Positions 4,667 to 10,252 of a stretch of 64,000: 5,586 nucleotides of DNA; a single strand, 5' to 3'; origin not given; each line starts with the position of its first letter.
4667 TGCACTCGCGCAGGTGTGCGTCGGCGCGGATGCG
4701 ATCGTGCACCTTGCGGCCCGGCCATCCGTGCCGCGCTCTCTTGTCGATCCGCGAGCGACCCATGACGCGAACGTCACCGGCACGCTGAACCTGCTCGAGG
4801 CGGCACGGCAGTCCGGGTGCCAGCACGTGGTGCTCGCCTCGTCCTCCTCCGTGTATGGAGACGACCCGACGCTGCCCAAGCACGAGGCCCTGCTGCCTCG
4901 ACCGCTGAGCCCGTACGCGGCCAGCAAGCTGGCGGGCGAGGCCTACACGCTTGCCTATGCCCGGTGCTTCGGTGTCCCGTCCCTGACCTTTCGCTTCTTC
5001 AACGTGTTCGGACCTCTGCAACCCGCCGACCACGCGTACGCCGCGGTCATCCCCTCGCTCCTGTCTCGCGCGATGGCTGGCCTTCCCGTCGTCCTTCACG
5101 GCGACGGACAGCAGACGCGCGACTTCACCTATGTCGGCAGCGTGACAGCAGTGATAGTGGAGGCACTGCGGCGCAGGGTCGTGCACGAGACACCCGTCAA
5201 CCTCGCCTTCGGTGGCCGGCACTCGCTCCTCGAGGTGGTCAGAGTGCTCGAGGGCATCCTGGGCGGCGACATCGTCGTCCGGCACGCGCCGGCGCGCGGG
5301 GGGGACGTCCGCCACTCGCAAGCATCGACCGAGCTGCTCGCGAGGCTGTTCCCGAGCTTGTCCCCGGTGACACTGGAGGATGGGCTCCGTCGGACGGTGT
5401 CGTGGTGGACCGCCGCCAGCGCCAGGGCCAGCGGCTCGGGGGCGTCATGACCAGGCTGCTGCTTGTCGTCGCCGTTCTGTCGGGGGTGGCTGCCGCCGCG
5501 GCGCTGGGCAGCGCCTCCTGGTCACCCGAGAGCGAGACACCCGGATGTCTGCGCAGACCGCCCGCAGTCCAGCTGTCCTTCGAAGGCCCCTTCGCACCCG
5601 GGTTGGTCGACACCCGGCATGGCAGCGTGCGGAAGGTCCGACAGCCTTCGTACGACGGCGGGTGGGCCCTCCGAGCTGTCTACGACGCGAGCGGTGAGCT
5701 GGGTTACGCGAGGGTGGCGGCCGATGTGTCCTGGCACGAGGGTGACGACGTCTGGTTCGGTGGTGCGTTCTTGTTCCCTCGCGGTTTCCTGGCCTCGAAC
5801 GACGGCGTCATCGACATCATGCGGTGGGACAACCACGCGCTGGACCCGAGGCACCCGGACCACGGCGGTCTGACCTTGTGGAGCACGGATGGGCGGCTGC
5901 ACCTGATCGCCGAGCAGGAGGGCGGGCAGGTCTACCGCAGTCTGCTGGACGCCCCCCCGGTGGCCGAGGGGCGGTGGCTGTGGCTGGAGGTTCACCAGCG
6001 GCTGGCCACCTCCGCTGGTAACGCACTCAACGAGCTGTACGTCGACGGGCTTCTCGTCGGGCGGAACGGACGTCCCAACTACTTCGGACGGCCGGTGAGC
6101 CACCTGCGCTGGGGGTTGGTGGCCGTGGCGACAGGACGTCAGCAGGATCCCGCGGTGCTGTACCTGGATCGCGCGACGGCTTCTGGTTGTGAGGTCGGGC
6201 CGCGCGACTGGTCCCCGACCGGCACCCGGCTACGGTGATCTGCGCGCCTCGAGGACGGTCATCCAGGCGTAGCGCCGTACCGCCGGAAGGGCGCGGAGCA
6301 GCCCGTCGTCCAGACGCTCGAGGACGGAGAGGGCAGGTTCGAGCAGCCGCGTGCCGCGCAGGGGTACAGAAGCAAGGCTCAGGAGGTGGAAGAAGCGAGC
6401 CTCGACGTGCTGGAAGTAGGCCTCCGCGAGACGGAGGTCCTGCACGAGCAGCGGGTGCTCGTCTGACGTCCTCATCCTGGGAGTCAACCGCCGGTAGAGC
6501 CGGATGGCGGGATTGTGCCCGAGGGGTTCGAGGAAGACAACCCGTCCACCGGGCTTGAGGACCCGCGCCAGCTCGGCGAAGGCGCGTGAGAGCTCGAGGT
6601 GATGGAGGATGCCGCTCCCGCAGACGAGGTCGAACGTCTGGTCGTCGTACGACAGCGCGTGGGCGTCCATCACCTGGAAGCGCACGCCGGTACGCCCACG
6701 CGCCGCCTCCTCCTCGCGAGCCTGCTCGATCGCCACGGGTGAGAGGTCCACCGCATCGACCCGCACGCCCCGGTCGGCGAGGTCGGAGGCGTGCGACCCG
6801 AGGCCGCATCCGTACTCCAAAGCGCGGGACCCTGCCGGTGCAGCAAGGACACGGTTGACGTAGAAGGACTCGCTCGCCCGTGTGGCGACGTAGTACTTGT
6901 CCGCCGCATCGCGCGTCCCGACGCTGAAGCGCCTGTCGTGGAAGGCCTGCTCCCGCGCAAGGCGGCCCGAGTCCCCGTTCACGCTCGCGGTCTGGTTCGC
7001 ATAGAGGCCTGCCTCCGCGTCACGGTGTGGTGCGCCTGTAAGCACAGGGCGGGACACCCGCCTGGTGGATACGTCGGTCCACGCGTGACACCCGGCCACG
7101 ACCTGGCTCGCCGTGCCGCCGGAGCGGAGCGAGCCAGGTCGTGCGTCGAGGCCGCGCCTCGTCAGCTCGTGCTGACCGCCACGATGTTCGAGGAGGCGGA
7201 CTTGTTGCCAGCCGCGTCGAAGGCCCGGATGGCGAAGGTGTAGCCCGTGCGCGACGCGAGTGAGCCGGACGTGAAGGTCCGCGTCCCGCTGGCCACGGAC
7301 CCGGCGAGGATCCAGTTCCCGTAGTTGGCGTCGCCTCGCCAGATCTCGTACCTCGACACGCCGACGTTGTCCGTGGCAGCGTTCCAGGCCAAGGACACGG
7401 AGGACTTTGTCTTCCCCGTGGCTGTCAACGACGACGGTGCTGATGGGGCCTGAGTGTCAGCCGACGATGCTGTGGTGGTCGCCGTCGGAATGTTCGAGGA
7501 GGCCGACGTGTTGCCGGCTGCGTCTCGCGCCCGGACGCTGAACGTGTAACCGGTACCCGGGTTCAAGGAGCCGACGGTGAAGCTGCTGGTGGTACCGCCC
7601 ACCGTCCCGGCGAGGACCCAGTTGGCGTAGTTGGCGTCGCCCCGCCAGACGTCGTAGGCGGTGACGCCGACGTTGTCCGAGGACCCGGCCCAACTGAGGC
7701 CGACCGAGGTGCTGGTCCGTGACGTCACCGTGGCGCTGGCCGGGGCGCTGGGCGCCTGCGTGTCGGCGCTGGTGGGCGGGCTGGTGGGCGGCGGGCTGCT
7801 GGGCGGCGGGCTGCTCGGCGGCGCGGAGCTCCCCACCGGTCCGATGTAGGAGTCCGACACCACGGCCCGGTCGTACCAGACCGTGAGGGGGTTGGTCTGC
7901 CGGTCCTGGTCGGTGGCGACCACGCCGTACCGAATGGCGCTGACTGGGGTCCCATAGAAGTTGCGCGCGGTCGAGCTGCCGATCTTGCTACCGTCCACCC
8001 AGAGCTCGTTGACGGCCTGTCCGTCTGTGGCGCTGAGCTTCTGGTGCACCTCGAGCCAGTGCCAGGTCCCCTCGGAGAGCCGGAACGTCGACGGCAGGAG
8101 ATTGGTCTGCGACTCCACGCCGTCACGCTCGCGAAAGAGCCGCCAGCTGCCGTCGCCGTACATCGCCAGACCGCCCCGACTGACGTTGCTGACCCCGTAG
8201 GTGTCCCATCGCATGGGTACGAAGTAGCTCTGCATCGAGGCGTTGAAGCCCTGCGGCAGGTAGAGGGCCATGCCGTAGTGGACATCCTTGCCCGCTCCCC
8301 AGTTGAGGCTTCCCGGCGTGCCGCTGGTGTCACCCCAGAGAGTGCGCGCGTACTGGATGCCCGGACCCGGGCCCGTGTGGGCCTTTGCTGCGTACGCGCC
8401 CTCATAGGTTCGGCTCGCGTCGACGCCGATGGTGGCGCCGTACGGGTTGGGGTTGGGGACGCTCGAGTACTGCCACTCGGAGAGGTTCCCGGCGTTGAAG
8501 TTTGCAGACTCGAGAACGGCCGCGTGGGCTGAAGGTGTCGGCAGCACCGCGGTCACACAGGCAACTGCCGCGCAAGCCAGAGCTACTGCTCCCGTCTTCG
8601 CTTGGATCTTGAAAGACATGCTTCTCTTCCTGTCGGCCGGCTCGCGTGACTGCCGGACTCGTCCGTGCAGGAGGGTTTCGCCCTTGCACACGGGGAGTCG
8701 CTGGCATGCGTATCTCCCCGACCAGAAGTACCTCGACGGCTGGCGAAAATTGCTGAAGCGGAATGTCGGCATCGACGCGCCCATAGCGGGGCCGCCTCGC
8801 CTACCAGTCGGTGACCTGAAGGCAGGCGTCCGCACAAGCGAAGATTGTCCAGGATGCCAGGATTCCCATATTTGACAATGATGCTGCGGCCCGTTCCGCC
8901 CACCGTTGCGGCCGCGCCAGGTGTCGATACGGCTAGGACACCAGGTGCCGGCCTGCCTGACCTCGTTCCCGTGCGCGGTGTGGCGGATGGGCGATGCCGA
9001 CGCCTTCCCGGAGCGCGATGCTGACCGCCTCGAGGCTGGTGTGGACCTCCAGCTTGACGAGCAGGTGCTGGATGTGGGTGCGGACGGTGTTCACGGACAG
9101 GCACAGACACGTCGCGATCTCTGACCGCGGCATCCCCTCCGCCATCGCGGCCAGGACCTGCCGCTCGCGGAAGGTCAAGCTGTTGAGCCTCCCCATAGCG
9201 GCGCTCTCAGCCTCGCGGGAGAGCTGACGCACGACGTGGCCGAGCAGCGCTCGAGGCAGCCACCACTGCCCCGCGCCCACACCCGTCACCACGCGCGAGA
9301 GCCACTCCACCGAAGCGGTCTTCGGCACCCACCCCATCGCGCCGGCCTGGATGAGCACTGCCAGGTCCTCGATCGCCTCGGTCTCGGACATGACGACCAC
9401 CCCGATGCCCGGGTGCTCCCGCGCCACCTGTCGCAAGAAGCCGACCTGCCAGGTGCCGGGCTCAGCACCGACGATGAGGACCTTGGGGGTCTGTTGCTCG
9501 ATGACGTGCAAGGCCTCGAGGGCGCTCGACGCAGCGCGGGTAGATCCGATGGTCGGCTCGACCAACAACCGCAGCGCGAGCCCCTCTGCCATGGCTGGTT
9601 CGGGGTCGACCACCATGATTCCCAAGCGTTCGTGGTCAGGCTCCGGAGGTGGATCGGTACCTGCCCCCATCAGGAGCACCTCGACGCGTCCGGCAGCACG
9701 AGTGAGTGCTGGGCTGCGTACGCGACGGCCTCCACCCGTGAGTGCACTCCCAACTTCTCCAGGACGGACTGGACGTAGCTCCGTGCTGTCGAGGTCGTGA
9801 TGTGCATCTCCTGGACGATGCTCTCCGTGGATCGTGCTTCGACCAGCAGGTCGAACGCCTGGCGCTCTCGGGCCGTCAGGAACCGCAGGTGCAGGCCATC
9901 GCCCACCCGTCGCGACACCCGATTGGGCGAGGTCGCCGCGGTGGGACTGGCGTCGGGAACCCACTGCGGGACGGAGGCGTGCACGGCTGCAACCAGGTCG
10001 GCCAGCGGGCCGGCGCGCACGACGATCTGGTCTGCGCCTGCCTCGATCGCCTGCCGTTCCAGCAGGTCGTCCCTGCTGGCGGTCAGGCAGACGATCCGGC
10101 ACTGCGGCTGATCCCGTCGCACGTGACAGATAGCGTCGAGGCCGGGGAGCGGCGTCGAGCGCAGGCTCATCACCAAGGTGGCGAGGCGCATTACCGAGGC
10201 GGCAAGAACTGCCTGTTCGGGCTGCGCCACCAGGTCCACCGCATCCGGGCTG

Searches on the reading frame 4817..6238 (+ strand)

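Call 50: search_protein_families(library=pfam, proteins=[window:4817-6238:+], max_evalue=0.1)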
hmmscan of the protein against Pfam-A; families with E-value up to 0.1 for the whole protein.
window:4817-6238:+ (473 aa): 1 family
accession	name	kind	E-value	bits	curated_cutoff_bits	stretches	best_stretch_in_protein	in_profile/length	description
PF14099.13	Polysacc_lyase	-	3.6e-07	30.7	29.9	1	267-451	17-207/210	Polysaccharide lyase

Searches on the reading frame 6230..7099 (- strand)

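Call 36: search_protein_families(library=pfam, proteins=[window:6230-7099:-], max_evalue=0.001)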
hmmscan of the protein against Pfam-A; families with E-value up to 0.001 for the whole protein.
window:6230-7099:- (289 aa): 10 families
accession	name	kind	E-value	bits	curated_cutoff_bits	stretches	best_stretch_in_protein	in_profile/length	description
PF08241.18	Methyltransf_11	-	1.1e-23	84.1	21.2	1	94-189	1-95/95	Methyltransferase domain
PF13649.12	Methyltransf_25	-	2.1e-22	80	27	1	94-185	2-97/97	Methyltransferase domain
PF13847.12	Methyltransf_31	-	1.1e-16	61.3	27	1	90-192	4-112/145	Methyltransferase domain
PF08242.18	Methyltransf_12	-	5.6e-16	59.5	30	1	94-187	1-98/98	Methyltransferase domain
PF13489.12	Methyltransf_23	-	2.2e-15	57.2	27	1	81-214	13-124/164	Methyltransferase domain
PF01209.24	Ubie_methyltran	-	1.6e-11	44.5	20.1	1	81-191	39-153/233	ubiE/COQ5 methyltransferase family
PF05724.17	TPMT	-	5.5e-06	26.6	26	1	81-135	30-82/218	Thiopurine S-methyltransferase (TPMT)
PF02353.26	CMAS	-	0.00022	21.1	27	1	85-188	58-163/273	Mycolic acid cyclopropane synthetase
PF03141.22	Methyltransf_29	-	0.00037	19.7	23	1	92-189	120-217/506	Putative S-adenosyl-L-methionine-dependent methyltransferase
PF20922.3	Anamorsin_N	-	0.00056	20.1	27.1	1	148-195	44-93/163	Anamorsin, N-terminal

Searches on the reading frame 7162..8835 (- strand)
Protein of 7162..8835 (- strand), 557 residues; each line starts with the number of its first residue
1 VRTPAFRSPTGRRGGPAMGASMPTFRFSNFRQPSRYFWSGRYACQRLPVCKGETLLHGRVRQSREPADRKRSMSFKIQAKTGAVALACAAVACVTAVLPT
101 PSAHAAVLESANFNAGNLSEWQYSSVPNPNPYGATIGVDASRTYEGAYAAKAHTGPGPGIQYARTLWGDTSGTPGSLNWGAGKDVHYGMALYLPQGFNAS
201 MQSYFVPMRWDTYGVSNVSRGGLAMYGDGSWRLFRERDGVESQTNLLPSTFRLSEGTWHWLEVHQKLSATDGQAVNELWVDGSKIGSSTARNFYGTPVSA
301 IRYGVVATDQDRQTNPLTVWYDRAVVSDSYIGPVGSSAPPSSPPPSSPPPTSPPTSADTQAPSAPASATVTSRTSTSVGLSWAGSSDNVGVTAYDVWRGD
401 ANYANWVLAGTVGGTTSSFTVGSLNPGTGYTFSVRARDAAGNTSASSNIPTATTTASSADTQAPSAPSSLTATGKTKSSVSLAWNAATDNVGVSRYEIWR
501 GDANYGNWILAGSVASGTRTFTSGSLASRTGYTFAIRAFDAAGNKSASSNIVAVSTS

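Call 36: search_protein_families(library=pfam, proteins=[window:7162-8835:-], max_evalue=0.001)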
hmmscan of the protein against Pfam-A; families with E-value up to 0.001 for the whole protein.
window:7162-8835:- (557 aa): 5 families
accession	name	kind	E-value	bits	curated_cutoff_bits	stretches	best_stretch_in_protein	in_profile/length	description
PF00041.27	fn3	-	4.3e-21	75.4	25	2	363-449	1-81/84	Fibronectin type III domain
PF14099.13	Polysacc_lyase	-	4.2e-10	40.3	29.9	1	113-323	1-208/210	Polysaccharide lyase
PF25059.1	FN3_DSCAM-DSCAML_C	-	1.7e-09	38.3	39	1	394-457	23-85/89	DSCAM/DSCAML C-terminal Fn3-like domain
PF25788.1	Ig_Rha78A_N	-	1.3e-05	25.8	27.4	0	477-556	17-101/105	Rha78A-like, N-terminal immunoglobulin domain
PF19077.6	Big_13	-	2.2e-05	25.3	27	0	412-448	59-95/102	Bacterial Ig-like domain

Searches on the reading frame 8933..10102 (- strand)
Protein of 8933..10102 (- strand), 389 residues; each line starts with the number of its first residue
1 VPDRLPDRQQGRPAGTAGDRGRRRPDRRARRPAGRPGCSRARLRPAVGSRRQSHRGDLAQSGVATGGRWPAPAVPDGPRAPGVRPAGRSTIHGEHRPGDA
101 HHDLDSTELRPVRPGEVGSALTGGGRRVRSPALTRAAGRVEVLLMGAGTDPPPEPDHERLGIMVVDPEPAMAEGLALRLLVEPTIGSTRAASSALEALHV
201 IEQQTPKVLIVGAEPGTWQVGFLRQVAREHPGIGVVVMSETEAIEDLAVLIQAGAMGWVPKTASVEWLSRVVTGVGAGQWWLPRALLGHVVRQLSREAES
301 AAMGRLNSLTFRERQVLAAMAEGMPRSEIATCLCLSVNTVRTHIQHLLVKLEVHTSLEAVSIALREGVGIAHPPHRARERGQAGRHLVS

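Call 36: search_protein_families(library=pfam, proteins=[window:8933-10102:-], max_evalue=0.001)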
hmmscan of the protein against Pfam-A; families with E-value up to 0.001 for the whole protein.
window:8933-10102:- (389 aa): 4 families
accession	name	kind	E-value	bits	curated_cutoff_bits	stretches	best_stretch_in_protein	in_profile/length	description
PF00196.25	GerE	-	1.5e-13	50.6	23.5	1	308-363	2-57/57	Bacterial regulatory proteins, luxR family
PF00072.30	Response_reg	-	1.2e-08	35.6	30.2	1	162-268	1-106/111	Response regulator receiver domain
PF08281.18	Sigma70_r4_2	-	1.1e-05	25.5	25.7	1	305-351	7-54/54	Sigma-70, region 4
PF13384.12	HTH_23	-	0.00074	19.7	24.6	0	314-344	7-38/50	Homeodomain-like domain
